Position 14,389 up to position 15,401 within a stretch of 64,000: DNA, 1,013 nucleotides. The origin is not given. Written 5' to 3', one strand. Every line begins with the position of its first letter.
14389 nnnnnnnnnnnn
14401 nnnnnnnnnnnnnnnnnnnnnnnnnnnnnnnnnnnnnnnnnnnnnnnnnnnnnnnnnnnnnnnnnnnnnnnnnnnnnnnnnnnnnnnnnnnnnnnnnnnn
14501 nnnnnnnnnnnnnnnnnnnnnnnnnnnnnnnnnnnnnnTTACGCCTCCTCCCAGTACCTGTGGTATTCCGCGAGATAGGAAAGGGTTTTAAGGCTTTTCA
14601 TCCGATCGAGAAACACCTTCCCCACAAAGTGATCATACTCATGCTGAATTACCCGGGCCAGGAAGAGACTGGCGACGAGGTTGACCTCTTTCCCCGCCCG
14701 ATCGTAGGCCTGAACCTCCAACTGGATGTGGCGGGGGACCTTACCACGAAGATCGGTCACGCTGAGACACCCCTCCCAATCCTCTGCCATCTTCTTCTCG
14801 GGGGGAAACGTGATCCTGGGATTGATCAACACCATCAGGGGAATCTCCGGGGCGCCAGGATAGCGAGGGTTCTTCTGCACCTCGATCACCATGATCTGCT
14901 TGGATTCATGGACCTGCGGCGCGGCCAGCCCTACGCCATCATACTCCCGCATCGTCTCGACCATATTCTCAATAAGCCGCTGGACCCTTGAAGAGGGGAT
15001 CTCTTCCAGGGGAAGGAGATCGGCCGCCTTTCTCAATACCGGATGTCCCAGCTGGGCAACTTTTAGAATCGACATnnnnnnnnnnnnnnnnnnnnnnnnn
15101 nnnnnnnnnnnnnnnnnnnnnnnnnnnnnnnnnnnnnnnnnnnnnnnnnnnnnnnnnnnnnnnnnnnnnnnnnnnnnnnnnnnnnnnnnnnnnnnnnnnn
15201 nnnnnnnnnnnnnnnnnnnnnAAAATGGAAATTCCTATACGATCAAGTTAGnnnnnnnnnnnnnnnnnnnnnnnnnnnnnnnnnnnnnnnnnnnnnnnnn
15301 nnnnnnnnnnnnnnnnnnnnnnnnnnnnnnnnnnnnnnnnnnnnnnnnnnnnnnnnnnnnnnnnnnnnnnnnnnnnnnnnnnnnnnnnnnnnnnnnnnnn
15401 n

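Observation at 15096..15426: Cassettes of different type stack into ordered arrays sharing one junction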

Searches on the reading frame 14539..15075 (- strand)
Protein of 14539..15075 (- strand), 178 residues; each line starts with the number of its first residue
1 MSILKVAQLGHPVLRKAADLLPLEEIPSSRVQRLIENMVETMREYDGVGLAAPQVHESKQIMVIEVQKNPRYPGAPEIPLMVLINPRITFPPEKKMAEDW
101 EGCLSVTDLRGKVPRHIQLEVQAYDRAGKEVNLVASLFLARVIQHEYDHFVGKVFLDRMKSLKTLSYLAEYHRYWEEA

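Call 44: find_encoding_contigs(protein=window:14539-15075:-, flank=3000, max_places=10)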
Protein window:14539-15075:- (178 aa): no gene with exactly this product is on record in the collection.

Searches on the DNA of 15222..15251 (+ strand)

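Call 53: search_dna_similar(query=window:15222-15251:+, collection=plasmids, mode=distant, max_evalue=10, max_rows=40)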
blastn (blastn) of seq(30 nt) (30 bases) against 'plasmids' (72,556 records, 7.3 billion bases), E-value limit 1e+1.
Records with a match: 10; places in all: 10; records where one place covers at least 80% of the query: 1.
Best place of each record, by identity: >=99% 8; 95-99% 1; 80-90% 1.
By first word of the organism name: Listeria 7; Bacillus 1; Enterococcus 1; Nitrosomonas 1.
By predicted mobility (MOB-suite, as given by PLSDB): conjugative 7; non-mobilizable 2; mobilizable 1.
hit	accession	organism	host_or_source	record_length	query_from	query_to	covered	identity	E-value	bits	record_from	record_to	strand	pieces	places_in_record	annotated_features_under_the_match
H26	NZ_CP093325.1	Bacillus sp. N5-665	whole organism,peat soil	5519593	1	24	80%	88.5%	5e+0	32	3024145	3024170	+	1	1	none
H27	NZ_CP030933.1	Enterococcus gilvus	cow,milk,milk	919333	5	24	67%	95.0%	5e+0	33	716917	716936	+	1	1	carbon-nitrogen hydrolase family protein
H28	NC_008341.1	Nitrosomonas eutropha C91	-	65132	13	30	60%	100.0%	2e+0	34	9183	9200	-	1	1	TrbG/VirB9 family P-type conjugative transfer protein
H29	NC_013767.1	Listeria monocytogenes 08-5578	-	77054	13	30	60%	100.0%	2e+0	34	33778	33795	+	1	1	thioester domain-containing protein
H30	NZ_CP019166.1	Listeria monocytogenes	Beef Deli Slices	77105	13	30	60%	100.0%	2e+0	34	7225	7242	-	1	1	thioester domain-containing protein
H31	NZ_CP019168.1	Listeria monocytogenes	blood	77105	13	30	60%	100.0%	2e+0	34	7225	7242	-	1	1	thioester domain-containing protein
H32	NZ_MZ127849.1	Listeria innocua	-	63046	13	30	60%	100.0%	2e+0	34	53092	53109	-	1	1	thioester domain-containing protein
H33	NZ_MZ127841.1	Listeria monocytogenes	-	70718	13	30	60%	100.0%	2e+0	34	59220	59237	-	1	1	thioester domain-containing protein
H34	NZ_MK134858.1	Listeria monocytogenes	food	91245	13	30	60%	100.0%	2e+0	34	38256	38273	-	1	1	thioester domain-containing protein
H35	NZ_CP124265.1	Listeria innocua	Nyctereutes procyonoides,whole ...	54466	2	18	57%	100.0%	5e+0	32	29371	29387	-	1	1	none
